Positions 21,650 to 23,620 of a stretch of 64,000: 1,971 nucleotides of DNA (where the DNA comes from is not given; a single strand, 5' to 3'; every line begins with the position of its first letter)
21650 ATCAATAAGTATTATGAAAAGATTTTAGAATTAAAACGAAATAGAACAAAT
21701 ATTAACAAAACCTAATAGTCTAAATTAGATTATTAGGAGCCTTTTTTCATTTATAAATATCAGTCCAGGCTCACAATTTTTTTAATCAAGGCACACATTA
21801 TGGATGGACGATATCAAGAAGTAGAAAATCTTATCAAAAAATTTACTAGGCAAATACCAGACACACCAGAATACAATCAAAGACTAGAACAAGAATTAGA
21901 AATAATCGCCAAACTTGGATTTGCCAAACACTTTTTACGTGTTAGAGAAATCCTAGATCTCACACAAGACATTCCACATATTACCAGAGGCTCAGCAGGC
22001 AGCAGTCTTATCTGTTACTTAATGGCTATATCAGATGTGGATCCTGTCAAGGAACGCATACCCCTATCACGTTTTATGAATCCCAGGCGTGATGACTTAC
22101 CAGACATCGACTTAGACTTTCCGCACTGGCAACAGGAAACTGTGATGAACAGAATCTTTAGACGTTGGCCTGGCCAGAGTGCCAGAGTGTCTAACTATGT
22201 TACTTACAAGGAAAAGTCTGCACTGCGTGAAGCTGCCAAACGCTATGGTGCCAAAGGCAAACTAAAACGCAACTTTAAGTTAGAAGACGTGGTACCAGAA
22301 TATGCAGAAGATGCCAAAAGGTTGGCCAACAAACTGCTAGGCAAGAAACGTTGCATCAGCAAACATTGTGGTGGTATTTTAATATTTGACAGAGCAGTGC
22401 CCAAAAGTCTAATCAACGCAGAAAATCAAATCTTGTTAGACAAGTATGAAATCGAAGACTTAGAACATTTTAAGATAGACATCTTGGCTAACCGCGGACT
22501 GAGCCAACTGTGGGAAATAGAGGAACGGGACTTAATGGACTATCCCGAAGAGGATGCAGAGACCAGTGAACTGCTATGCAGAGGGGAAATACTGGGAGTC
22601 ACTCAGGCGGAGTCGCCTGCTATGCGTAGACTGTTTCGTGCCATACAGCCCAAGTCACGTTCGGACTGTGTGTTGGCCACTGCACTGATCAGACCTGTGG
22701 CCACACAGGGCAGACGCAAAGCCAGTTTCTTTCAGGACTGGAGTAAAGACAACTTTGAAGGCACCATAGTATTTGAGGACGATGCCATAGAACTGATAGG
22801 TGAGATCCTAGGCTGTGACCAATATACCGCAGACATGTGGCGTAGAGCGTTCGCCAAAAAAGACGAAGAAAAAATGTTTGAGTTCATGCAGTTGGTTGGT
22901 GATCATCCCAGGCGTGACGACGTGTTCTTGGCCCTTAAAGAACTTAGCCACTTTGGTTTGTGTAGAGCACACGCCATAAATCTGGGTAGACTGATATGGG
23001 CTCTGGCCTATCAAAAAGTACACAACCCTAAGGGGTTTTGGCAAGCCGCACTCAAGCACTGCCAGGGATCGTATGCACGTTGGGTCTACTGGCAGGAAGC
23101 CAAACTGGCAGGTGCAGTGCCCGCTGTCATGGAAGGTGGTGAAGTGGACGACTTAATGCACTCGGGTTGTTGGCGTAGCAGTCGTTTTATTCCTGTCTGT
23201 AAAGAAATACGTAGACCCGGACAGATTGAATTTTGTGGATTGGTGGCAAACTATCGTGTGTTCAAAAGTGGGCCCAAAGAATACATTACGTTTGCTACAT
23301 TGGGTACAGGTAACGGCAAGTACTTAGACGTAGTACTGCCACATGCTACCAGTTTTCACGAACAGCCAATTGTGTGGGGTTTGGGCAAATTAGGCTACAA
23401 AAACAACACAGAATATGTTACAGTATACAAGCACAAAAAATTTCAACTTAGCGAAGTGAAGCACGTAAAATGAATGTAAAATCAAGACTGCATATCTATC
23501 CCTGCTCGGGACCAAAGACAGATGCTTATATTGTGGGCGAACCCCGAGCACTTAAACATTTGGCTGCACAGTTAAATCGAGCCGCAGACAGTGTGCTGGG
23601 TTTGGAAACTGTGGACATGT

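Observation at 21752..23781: Mini-DnaE: a 557-aa family C polymerase without PHP domain, behind a late promoter, with a coupled partner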

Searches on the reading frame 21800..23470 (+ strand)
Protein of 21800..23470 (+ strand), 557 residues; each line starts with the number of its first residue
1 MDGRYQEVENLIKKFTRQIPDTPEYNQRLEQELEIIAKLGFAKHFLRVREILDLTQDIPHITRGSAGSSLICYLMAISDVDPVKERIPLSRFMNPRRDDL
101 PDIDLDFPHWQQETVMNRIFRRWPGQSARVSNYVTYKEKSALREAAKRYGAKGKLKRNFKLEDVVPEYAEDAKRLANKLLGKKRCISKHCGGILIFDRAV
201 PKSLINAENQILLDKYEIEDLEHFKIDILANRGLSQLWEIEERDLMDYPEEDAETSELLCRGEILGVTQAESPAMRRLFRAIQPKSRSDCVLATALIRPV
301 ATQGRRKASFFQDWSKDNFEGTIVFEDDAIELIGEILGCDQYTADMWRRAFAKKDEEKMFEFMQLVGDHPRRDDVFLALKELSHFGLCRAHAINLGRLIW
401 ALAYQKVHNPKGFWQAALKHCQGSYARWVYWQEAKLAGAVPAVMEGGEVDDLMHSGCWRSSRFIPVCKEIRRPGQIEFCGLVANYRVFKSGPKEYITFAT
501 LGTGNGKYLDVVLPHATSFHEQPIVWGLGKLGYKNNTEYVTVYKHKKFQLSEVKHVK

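Call 3: search_protein_families(library=pfam, proteins=[window:21800-23470:+], max_evalue=0.01)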
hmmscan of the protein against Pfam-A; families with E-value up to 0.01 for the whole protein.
window:21800-23470:+ (557 aa): 2 families
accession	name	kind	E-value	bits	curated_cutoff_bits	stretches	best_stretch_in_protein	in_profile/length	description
PF07733.18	DNA_pol3_alpha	-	2.1e-41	142.7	23.9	1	14-230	14-260/260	Bacterial DNA polymerase III alpha NTPase domain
PF17657.6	DNA_pol3_finger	-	8.8e-16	58.1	22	1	242-363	19-155/166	Bacterial DNA polymerase III alpha subunit finger domain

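Call 4: search_protein_families(library=phrogs, proteins=[window:21800-23470:+], max_evalue=0.001)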
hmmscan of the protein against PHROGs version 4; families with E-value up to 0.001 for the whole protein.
window:21800-23470:+ (557 aa): 5 families
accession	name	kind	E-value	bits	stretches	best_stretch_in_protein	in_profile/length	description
phrog_405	-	DNA, RNA and nucleotide metabolism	8.2e-62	210.4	1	9-424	346-828/1190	DNA polymerase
phrog_11165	-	DNA, RNA and nucleotide metabolism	5e-31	108.5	1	22-424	37-513/782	DNA polymerase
phrog_21652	-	DNA, RNA and nucleotide metabolism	3.2e-21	76.5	1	61-151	32-123/476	DNA polymerase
phrog_12219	-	DNA, RNA and nucleotide metabolism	2.8e-08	33.5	0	158-304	90-261/823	DNA polymerase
phrog_13169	-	DNA, RNA and nucleotide metabolism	1.6e-07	31.6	1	23-94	336-410/463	DNA polymerase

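Call 10: search_dna_similar(query=window:21800-23470:+, collection=phages, mode=protein, max_rows=30)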
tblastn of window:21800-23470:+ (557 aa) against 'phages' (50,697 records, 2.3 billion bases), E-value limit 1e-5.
Records with a match: 1156; places in all: 1156; records where one place covers at least 80% of the query: 50.
Best place of each record, by identity: <60% 1156.
By first word of the organism name: Pseudomonas 300; Mycobacterium 271; Streptomyces 211; Gordonia 123; Bacillus 41; Microbacterium 32; Escherichia 31; Bacteriophage 24; Rhodococcus 14; Corynebacterium 13; and 39 more.
By host as written in the record: Mycobacterium smegmatis mc2 155 198; Pseudomonas aeruginosa 118; Pseudomonas aeruginosa PAO1 85; Streptomyces griseus ATCC 10137 81; - 72; Gordonia terrae 3612 59; Streptomyces lividans JI 1326 44; Gordonia rubripertincta NRRL B-16540 35; and 155 more.
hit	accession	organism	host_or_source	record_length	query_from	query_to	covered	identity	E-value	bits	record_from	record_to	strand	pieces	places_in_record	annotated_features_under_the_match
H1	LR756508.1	uncultured phage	metagenomic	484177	7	554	98%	38.2%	3e-115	382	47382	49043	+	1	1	record has no annotation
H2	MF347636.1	Streptomyces phage NootNoot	Streptomyces griseus ATCC 10137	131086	17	523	91%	25.4%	2e-23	111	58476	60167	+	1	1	DnaE-like DNA polymerase III alpha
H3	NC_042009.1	Streptomyces phage NootNoot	Streptomyces griseus ATCC 10137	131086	17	523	91%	25.4%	2e-23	111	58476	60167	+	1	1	DNA polymerase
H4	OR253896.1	Streptomyces phage Persimmon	Streptomyces lividans JI 1326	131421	17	523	91%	25.4%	2e-23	111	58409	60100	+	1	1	77: DnaE-like DNA polymerase III alpha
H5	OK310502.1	Streptomyces phage Bartholomune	Streptomyces lividans JI 1326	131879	17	523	91%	25.4%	2e-23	111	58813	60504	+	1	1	78: DnaE-like DNA polymerase III alpha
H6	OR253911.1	Streptomyces phage PinkiePie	Streptomyces lividans JI 1326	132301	17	523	91%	25.4%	2e-23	111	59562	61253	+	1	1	78: DnaE-like DNA polymerase III alpha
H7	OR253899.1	Streptomyces phage Liandry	Streptomyces lividans JI 1326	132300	17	523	91%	25.4%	2e-23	111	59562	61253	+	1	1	78: DnaE-like DNA polymerase III alpha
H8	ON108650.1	Streptomyces phage Squillium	Streptomyces lividans JI 1326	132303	17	523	91%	25.4%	2e-23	111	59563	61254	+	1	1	79: DnaE-like DNA polymerase III alpha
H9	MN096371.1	Streptomyces phage Braelyn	Streptomyces griseus ATCC 10137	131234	17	523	91%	25.4%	4e-23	110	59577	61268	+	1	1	78: DnaE-like DNA polymerase III alpha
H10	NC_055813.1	Streptomyces phage Braelyn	Streptomyces griseus ATCC 10137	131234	17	523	91%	25.4%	4e-23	110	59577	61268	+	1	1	78: DNA polymerase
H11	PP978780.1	Streptomyces phage WhereRU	Streptomyces lividans JI 1326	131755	17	523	91%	25.4%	1e-22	108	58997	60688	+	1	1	77: DnaE-like DNA polymerase III alpha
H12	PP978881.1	Streptomyces phage Navo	Streptomyces lividans JI 1326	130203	17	523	91%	25.4%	4e-23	110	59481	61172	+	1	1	77: DnaE-like DNA polymerase III alpha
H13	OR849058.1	Listeria phage LM 4-14-1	Listeria monocytogenes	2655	5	472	84%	27.4%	6e-34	142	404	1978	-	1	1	record has no annotation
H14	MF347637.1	Streptomyces phage Paradiddles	Streptomyces griseus ATCC 10137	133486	17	523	91%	25.0%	2e-22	108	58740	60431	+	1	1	DnaE-like DNA polymerase III alpha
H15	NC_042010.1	Streptomyces phage Paradiddles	Streptomyces griseus ATCC 10137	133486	17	523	91%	25.0%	2e-22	108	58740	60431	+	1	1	DNA polymerase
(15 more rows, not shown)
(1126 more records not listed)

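Call 13: find_homologous_proteins(query=window:21800-23470:+, max_evalue=0.00001)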
Query window:21800-23470:+ (557 aa): 1278 proteins with E <= 0.00001 among 8000 candidates; the best 120 are listed. Only proteins of 306 to 975 residues were searched: fused or split forms outside these lengths cannot appear, so this answer is no evidence that the protein stands alone or is whole; lengths 'longer' or 'shorter' looks for them.
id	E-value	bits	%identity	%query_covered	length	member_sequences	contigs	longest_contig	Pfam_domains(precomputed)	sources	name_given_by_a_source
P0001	0.0e+0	1279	99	100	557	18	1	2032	PF17657.7,PF07733.19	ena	-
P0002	0.0e+0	1141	87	99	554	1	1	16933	PF17657.7,PF07733.19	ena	-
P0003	0.0e+0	1137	86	99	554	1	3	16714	PF17657.7,PF07733.19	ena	-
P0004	0.0e+0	1137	86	99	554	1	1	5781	PF17657.7,PF07733.19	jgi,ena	-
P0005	0.0e+0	1135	86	99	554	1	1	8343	PF17657.7,PF07733.19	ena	-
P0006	0.0e+0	1134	86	99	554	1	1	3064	PF17657.7,PF07733.19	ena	-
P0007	0.0e+0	1133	87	99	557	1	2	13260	PF17657.7,PF07733.19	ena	-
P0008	0.0e+0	1133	85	99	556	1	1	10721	PF17657.7,PF07733.19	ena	-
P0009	0.0e+0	1133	86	99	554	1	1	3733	PF17657.7,PF07733.19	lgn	-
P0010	0.0e+0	1132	86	99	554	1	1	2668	PF17657.7,PF07733.19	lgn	-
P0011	0.0e+0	1132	85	100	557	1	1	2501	PF17657.7,PF07733.19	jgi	-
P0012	0.0e+0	1130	86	99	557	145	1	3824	PF17657.7,PF07733.19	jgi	-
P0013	0.0e+0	1130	85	100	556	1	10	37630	PF17657.7,PF07733.19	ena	-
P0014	0.0e+0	1130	85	100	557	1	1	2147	PF17657.7,PF07733.19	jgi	jgi:DNA polymerase III alpha subunit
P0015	0.0e+0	1130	86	99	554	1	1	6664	PF17657.7,PF07733.19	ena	-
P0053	0.0e+0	1117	85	99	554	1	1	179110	PF17657.7,PF07733.19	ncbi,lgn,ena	-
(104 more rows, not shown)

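Call 14: get_annotated_region(hit=H1, flank=12000)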
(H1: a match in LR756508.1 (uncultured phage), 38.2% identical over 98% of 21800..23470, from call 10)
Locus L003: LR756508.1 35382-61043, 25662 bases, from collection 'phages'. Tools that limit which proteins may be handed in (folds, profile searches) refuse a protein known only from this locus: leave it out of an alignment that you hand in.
description: uncultured phage genome assembly, chromosome: 1.
organism: uncultured phage (NCBI taxid 278008)
taxonomy: Viruses; environmental samples
host: -; source: metagenomic; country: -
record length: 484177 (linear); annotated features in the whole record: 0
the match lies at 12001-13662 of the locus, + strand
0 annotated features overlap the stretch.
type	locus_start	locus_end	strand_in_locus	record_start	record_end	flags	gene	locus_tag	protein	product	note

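Call 24: find_encoding_contigs(protein=P0053, flank=6000, max_places=2)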
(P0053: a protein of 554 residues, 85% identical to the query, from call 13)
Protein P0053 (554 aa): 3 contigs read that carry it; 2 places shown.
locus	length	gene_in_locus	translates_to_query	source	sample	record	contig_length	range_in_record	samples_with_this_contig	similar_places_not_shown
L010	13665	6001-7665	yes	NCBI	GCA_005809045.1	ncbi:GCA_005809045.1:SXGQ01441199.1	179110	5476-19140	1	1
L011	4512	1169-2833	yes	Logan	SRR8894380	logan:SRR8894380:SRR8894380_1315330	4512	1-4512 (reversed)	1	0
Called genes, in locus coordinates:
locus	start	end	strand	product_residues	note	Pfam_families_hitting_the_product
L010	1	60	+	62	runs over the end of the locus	-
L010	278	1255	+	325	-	PF01073:3Beta_HSD, PF01370:Epimerase, PF02719:Polysacc_synt_2, PF04321:RmlD_sub_bind, PF07993:NAD_binding_4, PF16363:GDP_Man_Dehyd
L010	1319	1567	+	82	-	-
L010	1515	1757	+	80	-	-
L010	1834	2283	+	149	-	-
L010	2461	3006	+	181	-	PF00578:AhpC-TSA, PF08534:Redoxin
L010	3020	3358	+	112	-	PF08883:DOPA_dioxygen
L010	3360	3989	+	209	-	PF00596:Aldolase_II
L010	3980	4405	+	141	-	PF13472:Lipase_GDSL_2 (weak)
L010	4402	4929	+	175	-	PF02627:CMD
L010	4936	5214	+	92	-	-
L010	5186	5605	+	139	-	PF06146:PsiE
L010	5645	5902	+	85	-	-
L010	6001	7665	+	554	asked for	PF07733:DNA_pol3_alpha, PF17657:DNA_pol3_finger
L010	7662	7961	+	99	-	-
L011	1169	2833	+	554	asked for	PF07733:DNA_pol3_alpha, PF17657:DNA_pol3_finger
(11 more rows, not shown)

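Call 26: search_protein_representatives(protein=window:21800-23470:+)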
Query: 557 residues. Proteins with E-value up to 0.001 (for the whole library): 13948; up to 1e-10: 8170; up to 1e-30: 604. The best 150 are listed.
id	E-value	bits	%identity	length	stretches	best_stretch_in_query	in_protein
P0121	4.1e-206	702.7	58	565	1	6-550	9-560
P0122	5.7e-159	547.0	48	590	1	9-546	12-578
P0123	1.1e-139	483.4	43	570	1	7-529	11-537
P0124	4.0e-136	471.7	46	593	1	11-523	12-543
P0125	6.8e-134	464.3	43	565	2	15-445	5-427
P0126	2.3e-128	446.0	43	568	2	8-442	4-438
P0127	8.6e-128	444.1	41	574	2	7-439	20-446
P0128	3.1e-127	442.3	46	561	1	7-519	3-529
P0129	6.2e-124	431.4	42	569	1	13-537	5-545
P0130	2.3e-122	426.2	42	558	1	9-520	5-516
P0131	1.0e-121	424.1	41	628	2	6-439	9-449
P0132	5.0e-121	421.8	40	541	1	10-520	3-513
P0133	5.8e-121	421.6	43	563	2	11-439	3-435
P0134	3.4e-119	415.8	42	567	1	13-546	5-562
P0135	1.0e-116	407.6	45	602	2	17-439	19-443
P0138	4.0e-111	389.1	43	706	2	9-439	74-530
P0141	1.1e-108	381.1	45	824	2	11-444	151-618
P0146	2.8e-101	356.6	40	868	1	10-513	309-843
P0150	5.3e-99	349.1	43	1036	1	11-445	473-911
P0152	4.1e-98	346.2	40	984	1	9-474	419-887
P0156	2.9e-97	343.4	38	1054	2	7-439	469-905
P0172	1.7e-88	314.4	40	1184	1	7-511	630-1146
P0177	8.6e-84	298.9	37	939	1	9-538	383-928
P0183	4.0e-82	293.4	38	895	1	10-513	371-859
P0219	1.2e-53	199.4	38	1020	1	19-439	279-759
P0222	1.1e-51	192.9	36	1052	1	18-437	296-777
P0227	6.0e-50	187.2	37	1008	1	26-438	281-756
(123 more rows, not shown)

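Call 27: search_protein_families(library=pfam, proteins=[P0150, P0152, P0156, P0146, P0172, P0177, P0141, P0138, P0183, P0219], max_evalue=0.001)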
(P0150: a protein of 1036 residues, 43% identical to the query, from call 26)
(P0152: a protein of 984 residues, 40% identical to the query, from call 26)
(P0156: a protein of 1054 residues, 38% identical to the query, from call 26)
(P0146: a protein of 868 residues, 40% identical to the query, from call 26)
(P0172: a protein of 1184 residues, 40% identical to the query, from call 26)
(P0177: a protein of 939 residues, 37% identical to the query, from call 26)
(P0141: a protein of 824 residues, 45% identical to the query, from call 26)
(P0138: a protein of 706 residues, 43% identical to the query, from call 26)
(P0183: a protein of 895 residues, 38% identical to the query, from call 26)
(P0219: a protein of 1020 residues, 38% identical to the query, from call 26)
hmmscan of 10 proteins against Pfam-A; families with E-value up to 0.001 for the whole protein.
P0150 (1036 aa): 4 families
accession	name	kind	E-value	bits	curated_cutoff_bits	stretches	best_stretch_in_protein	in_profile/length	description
PF07733.18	DNA_pol3_alpha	-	8.6e-37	127.6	23.9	1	470-702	8-259/260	Bacterial DNA polymerase III alpha NTPase domain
PF04851.21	ResIII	-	8.5e-14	52.2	22.5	1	4-185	4-162/164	Type III restriction enzyme, res subunit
PF17657.6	DNA_pol3_finger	-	2.1e-12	47.1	22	1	724-778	26-80/166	Bacterial DNA polymerase III alpha subunit finger domain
PF00270.35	DEAD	-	0.00017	21.8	26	1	33-185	22-160/167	DEAD/DEAH box helicase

P0152 (984 aa): 5 families
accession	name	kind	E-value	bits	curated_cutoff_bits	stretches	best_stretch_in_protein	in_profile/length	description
PF07733.18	DNA_pol3_alpha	-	8.3e-33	114.5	23.9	1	417-648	7-259/260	Bacterial DNA polymerase III alpha NTPase domain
PF04851.21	ResIII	-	3e-14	53.7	22.5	1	5-173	4-162/164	Type III restriction enzyme, res subunit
PF17657.6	DNA_pol3_finger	-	5.8e-12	45.7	22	1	670-781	26-158/166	Bacterial DNA polymerase III alpha subunit finger domain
PF18766.7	SWI2_SNF2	-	9.1e-09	35.7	26.7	1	12-207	9-192/221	SWI2/SNF2 ATPase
PF00270.35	DEAD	-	4.2e-06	27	26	1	26-173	19-160/167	DEAD/DEAH box helicase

P0156 (1054 aa): 5 families
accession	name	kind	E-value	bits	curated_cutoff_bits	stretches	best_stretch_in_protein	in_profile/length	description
PF07733.18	DNA_pol3_alpha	-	3.1e-35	122.5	23.9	1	484-700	20-259/260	Bacterial DNA polymerase III alpha NTPase domain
PF04851.21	ResIII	-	7.6e-19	68.7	22.5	1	2-171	2-163/164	Type III restriction enzyme, res subunit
PF17657.6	DNA_pol3_finger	-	7.4e-12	45.4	22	2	724-777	27-80/166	Bacterial DNA polymerase III alpha subunit finger domain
PF00270.35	DEAD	-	1.9e-09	37.9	26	1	28-173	22-163/167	DEAD/DEAH box helicase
PF18766.7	SWI2_SNF2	-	6.6e-08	32.9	26.7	1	15-207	13-195/221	SWI2/SNF2 ATPase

P0146 (868 aa): 2 families
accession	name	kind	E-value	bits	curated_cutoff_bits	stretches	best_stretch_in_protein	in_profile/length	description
PF07733.18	DNA_pol3_alpha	-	2.7e-38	132.5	23.9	1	323-452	21-154/260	Bacterial DNA polymerase III alpha NTPase domain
PF17657.6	DNA_pol3_finger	-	3.5e-10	39.9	22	1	562-665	23-145/166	Bacterial DNA polymerase III alpha subunit finger domain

P0172 (1184 aa): 6 families
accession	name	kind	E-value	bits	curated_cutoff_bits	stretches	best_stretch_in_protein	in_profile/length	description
PF07733.18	DNA_pol3_alpha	-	1.7e-31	110.2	23.9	1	645-861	20-259/260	Bacterial DNA polymerase III alpha NTPase domain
PF05203.21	Hom_end_hint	-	8.4e-22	78.7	32.1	1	32-259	1-228/228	Hom_end-associated Hint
PF17657.6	DNA_pol3_finger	-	5e-11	42.6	22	1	875-940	17-83/166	Bacterial DNA polymerase III alpha subunit finger domain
PF04851.21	ResIII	-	3e-08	34.2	22.5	1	262-399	38-162/164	Type III restriction enzyme, res subunit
PF00271.37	Helicase_C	-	4.8e-06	27.2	23.5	1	443-549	4-109/110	Helicase conserved C-terminal domain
PF00270.35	DEAD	-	6.4e-06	26.4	26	0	281-399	49-160/167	DEAD/DEAH box helicase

P0177 (939 aa): 7 families
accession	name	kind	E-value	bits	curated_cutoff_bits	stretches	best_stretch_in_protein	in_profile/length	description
PF07733.18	DNA_pol3_alpha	-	2.9e-35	122.6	23.9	1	398-612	19-259/260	Bacterial DNA polymerase III alpha NTPase domain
PF04851.21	ResIII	-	2.1e-20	73.7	22.5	1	4-168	2-163/164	Type III restriction enzyme, res subunit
PF17657.6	DNA_pol3_finger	-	7.1e-10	38.9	22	1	636-690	26-80/166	Bacterial DNA polymerase III alpha subunit finger domain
PF18766.7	SWI2_SNF2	-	1.9e-07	31.4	26.7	1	11-202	7-193/221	SWI2/SNF2 ATPase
PF00271.37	Helicase_C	-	3.3e-07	31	23.5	1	214-312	11-109/110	Helicase conserved C-terminal domain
PF00270.35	DEAD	-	3.4e-07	30.6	26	1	8-168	2-161/167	DEAD/DEAH box helicase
PF13307.12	Helicase_C_2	-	0.00024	21.6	25.3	0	290-316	118-144/170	Helicase C-terminal domain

P0141 (824 aa): 2 families
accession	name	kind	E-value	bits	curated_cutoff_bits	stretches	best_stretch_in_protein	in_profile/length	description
PF07733.18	DNA_pol3_alpha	-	4.8e-38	131.7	23.9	1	162-388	19-259/260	Bacterial DNA polymerase III alpha NTPase domain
PF17657.6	DNA_pol3_finger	-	3.9e-13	49.5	22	1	406-533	24-157/166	Bacterial DNA polymerase III alpha subunit finger domain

P0138 (706 aa): 2 families
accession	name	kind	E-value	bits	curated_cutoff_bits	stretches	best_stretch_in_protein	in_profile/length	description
PF07733.18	DNA_pol3_alpha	-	2.2e-42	145.9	23.9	1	87-310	20-259/260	Bacterial DNA polymerase III alpha NTPase domain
PF17657.6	DNA_pol3_finger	-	1.3e-15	57.5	22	1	326-450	22-158/166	Bacterial DNA polymerase III alpha subunit finger domain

P0183 (895 aa): 4 families
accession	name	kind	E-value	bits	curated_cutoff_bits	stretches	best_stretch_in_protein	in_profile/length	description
PF07733.18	DNA_pol3_alpha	-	2.2e-29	103.3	23.9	1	381-598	18-259/260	Bacterial DNA polymerase III alpha NTPase domain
PF04851.21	ResIII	-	1.7e-12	48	22.5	1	2-163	5-163/164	Type III restriction enzyme, res subunit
PF17657.6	DNA_pol3_finger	-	6.8e-08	32.5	22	1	621-679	28-86/166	Bacterial DNA polymerase III alpha subunit finger domain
PF00270.35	DEAD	-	9e-06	26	26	1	3-163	2-161/167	DEAD/DEAH box helicase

P0219 (1020 aa): 4 families
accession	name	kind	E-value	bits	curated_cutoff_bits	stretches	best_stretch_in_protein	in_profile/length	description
PF07733.18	DNA_pol3_alpha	-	5e-56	190.6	23.9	1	266-520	3-260/260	Bacterial DNA polymerase III alpha NTPase domain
PF17657.6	DNA_pol3_finger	-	1.9e-27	96.1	22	1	544-680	25-160/166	Bacterial DNA polymerase III alpha subunit finger domain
PF14579.12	HHH_6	-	2.1e-19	70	25.6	1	758-843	1-89/90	Helix-hairpin-helix motif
PF02811.25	PHP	-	3.1e-11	44.3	26.4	1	5-129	2-127/164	PHP domain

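Call 28: search_solved_structures(query=window:21800-23470:+, show_alignments=2, max_evalue=0.001)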
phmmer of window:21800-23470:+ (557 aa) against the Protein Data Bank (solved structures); distinct sequences matched with E-value up to 0.001: 9.
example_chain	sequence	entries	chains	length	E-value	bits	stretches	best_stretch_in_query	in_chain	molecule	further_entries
3e0d_A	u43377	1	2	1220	6.1e-27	97.9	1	28-419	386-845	DNA polymerase III subunit alpha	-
2hpi_A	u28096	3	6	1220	7.7e-27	97.6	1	28-419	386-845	DNA polymerase III alpha subunit | DNA polymerase III subunit alpha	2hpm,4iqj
5lew_A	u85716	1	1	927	1.8e-26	96.4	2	13-153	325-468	DNA polymerase III subunit alpha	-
7pu7_A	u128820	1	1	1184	4.7e-26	95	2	13-153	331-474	DNA polymerase III subunit alpha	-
2hnh_A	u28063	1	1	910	8.8e-26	94.1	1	18-417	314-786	DNA polymerase III alpha subunit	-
2hqa_A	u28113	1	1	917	9.1e-26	94.1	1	18-417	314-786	DNA polymerase III alpha subunit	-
4jom_A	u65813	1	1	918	9.2e-26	94.1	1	18-417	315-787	DNA polymerase III subunit alpha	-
5m1s_A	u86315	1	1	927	9.5e-26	94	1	18-417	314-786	DNA polymerase III subunit alpha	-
5fku_A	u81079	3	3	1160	2.2e-25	92.8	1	18-417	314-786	DNA POLYMERASE III SUBUNIT ALPHA | DNA POLYMERASE III ALPHA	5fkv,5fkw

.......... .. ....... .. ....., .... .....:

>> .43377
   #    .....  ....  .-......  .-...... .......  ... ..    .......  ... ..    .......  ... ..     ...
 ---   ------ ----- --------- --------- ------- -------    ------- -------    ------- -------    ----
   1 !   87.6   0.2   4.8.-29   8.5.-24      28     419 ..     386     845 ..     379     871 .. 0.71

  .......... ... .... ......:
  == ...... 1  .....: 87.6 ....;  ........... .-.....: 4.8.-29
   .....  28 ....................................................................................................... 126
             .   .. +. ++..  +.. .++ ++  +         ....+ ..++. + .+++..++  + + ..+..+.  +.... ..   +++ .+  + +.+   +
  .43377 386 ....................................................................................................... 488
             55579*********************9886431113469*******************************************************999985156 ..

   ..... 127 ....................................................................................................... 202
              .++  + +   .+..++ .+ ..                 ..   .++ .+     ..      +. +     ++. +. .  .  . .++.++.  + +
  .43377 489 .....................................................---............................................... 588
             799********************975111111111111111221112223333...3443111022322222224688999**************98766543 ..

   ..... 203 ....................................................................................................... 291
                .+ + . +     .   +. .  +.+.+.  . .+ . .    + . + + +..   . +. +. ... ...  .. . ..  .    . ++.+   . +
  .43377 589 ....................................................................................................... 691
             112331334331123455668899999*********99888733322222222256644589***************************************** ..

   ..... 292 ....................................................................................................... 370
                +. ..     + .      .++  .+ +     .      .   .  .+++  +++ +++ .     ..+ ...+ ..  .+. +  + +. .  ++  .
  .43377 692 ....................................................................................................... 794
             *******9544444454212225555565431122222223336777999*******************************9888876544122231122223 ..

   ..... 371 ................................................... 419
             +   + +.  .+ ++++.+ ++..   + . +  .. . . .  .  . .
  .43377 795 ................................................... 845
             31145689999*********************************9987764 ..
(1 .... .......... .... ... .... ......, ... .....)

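Call 40: predict_structure(alignment_id=A1)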
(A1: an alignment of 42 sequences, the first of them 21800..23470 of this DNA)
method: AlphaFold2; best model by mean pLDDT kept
length: 557 residues; sequences in the alignment: 42
mean_pLDDT: 89.6   pTM: 0.89
mean pLDDT of the five models: 89.6, 89.2, 88.3, 88.3, 87.9
residues with pLDDT >= 90: 379; 70-90: 139; 50-70: 28; < 50: 11
segments of 3 or more residues with pLDDT < 50: 299-305, 555-557
pLDDT, mean of each block of 10 residues (from residue 1): 76 93 96 92 93 96 93 96 95 89 93 96 94 90 95 88 95 96 84 90 87 84 88 97 95 98 95 91 94 77 50 59 84 94 95 93 93 86 79 96 98 97 91 94 76 86 89 95 92 91 95 93 94 90 94 58
secondary structure, 60 per line:
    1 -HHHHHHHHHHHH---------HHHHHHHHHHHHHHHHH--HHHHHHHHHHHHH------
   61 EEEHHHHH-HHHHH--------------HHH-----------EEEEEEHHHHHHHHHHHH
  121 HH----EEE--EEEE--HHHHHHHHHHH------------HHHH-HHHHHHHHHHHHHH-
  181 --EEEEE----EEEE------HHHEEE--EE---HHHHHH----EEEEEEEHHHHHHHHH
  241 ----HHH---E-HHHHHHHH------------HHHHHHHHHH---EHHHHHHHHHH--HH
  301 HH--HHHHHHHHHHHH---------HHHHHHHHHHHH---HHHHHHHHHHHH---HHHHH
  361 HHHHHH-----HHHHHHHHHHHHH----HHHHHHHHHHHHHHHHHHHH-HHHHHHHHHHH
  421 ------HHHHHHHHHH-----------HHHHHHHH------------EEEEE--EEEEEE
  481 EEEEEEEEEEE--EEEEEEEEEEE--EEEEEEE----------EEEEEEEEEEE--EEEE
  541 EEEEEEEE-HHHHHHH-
elements in order: H2-13 H23-39 H42-54 E61-63 H64-68 H70-74 E103-108 H109-122 E127-129 E132-135 H138-148 H161-164 H166-179 E183-187 E192-195 E205-207 H215-220 E225-231 H232-240 H253-260 H273-282 H287-296 H299-302 H305-316 H326-337 H341-352 H356-366 H372-384 H389-408 H410-420 H427-436 H448-455 E468-472 E475-491 E494-504 E507-513 E524-534 E537-548 H550-556
